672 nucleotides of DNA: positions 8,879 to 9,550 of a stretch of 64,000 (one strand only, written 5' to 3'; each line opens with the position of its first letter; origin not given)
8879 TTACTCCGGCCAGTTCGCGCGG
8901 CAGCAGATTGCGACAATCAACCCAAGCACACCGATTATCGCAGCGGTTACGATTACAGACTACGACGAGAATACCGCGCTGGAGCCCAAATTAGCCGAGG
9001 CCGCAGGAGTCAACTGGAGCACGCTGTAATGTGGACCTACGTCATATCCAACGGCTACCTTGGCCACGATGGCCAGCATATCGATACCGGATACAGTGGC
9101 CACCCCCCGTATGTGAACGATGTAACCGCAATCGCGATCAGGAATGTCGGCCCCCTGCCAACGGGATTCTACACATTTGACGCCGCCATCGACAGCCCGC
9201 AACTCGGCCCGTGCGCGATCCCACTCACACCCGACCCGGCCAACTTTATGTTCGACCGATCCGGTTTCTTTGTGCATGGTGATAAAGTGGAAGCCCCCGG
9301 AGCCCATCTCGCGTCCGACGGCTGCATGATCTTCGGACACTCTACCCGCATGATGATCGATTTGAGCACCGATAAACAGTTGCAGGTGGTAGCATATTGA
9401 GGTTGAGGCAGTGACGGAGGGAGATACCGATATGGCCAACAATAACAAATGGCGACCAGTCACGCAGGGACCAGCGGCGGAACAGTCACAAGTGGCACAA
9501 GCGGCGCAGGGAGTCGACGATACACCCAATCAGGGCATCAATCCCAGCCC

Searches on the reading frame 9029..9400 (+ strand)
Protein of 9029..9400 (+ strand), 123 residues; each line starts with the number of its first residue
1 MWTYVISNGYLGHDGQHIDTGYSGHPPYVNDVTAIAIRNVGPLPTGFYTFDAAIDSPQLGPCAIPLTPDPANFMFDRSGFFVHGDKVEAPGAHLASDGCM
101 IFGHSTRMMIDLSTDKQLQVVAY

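Call 37: search_protein_families(library=phrogs, proteins=[window:9029-9400:+], max_evalue=0.00001)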
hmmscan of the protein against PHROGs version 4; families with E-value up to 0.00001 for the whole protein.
window:9029-9400:+ (123 aa): 1 family
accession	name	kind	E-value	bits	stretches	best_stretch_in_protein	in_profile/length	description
phrog_24118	-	unknown function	1.1e-26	94.3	1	1-122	1-121/121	-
